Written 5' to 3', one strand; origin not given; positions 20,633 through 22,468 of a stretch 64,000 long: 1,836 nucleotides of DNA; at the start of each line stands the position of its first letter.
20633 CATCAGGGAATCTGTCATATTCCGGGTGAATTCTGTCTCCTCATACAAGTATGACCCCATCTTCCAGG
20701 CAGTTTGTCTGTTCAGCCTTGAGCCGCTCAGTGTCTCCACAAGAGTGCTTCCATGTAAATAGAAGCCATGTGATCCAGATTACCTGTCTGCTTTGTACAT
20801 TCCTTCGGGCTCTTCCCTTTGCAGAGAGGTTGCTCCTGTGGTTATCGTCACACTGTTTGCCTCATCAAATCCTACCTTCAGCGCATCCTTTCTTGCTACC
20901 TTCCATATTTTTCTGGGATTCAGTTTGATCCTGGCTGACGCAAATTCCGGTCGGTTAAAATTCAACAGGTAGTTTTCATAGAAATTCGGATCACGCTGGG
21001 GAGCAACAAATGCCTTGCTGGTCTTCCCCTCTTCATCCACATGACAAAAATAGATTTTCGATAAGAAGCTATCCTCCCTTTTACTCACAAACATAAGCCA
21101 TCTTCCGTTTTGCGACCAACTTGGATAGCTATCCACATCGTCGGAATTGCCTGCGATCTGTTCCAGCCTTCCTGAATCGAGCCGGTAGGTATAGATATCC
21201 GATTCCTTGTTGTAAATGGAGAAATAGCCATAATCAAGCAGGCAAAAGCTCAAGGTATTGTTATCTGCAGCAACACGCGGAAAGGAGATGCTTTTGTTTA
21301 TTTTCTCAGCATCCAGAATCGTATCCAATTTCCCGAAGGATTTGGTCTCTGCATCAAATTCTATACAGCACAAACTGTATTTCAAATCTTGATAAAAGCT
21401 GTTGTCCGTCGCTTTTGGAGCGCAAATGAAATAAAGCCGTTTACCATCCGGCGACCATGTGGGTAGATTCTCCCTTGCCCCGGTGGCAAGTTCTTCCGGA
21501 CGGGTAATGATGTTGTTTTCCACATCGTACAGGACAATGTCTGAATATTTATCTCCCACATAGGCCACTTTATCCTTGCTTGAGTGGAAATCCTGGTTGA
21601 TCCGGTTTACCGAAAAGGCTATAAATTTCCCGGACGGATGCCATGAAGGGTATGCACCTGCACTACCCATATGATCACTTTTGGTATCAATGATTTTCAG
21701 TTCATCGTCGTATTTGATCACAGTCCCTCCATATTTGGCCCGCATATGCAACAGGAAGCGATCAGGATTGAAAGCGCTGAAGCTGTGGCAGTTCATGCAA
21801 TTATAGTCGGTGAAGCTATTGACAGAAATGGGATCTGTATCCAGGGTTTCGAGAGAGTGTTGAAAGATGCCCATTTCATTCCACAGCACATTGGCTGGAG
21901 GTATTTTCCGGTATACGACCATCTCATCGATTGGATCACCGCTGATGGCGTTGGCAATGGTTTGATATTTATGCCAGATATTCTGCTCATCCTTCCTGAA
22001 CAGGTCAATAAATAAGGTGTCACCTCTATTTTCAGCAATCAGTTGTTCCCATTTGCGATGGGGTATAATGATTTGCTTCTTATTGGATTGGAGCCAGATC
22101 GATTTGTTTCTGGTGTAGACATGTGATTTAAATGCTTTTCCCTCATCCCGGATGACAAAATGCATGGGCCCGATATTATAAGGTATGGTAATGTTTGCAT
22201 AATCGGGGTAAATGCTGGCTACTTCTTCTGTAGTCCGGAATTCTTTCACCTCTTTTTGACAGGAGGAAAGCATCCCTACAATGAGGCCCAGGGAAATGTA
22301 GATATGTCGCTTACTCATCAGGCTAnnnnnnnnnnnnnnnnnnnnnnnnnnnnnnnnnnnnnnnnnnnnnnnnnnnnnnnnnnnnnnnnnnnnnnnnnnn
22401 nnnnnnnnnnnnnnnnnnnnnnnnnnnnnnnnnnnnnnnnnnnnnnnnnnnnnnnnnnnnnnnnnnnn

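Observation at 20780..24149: Tightly coupled pair: polytopic membrane protein with large soluble domain plus CXXCH-bearing TolB-like beta-propeller lipoprotein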

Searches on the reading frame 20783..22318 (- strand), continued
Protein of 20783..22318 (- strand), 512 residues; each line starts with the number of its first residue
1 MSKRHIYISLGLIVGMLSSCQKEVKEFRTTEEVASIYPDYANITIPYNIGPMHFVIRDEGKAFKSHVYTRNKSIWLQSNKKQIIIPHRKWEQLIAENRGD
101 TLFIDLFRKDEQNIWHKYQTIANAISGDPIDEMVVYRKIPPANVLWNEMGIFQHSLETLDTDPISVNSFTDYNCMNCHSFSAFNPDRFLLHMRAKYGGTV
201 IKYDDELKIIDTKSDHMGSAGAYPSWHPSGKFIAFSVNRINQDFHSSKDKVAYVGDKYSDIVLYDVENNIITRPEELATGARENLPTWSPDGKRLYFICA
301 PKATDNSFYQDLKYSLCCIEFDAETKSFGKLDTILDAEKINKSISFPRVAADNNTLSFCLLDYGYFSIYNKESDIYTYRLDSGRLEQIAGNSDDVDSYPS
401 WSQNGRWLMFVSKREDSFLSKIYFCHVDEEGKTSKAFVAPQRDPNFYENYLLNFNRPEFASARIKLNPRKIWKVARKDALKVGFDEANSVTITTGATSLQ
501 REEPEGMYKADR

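Call 44: search_solved_structures(query=A1, max_evalue=1)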
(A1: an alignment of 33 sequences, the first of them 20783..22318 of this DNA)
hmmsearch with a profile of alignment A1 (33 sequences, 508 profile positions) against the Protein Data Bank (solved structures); distinct sequences matched with E-value up to 1: 13.
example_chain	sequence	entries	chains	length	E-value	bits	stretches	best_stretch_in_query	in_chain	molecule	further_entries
2ojh_A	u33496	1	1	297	0.0023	19.5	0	365-418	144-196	Uncharacterized protein Atu1656/AGR_C_3050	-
5yzm_A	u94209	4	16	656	0.1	14.1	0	228-301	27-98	Acyl-peptide hydrolase, putative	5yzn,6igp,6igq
5yzo_A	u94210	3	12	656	0.1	14.1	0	228-301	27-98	Acyl-peptide hydrolase, putative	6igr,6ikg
4py9_A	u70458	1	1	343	0.45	12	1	344-404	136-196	Putative exopolyphosphatase-related protein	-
3w5w_A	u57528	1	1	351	0.47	12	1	344-404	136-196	Putative exopolyphosphatase-related protein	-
6pnv_A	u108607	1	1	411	0.64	11.5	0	348-415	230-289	Tol-Pal system protein TolB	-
3bws_A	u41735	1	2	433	0.76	11.3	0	248-315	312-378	protein Lp49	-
1crz_A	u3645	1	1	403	0.84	11.1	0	348-415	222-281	TOLB PROTEIN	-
2w8b_A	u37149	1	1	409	0.85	11.1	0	348-415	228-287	PROTEIN TOLB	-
4jml_A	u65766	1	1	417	0.85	11.1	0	348-414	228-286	Protein TolB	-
2w8b_B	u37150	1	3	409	0.88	11.1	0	348-415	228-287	PROTEIN TOLB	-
2hqs_A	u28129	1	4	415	0.91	11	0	348-415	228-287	Protein tolB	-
7nst_E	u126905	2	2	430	0.95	10.9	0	348-415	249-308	Tol-Pal system protein TolB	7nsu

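Call 81: search_protein_families(library=padloc, proteins=[window:20783-22318:-], max_evalue=0.01)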
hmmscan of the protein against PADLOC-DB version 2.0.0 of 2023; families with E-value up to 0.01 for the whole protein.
window:20783-22318:- (512 aa): 0 families
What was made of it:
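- On Known anti-phage defence systems (PADLOC): No hit for either protein (call 81).
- Tried and rejected: No PADLOC hit (call 81).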

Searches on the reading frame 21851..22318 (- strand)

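Call 19: search_protein_families(library=pfam, proteins=[window:21851-22318:-], max_evalue=1)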
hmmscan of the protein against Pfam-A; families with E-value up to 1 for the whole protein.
window:21851-22318:- (156 aa): 2 families
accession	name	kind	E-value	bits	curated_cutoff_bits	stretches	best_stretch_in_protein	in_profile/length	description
PF01055.32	Glyco_hydro_31_2nd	-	0.053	13.3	23.5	1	72-119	93-140/328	Glycosyl hydrolases family 31 TIM-barrel domain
PF11240.13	DUF3042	-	0.21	11.9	25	1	78-98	25-45/54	Protein of unknown function (DUF3042)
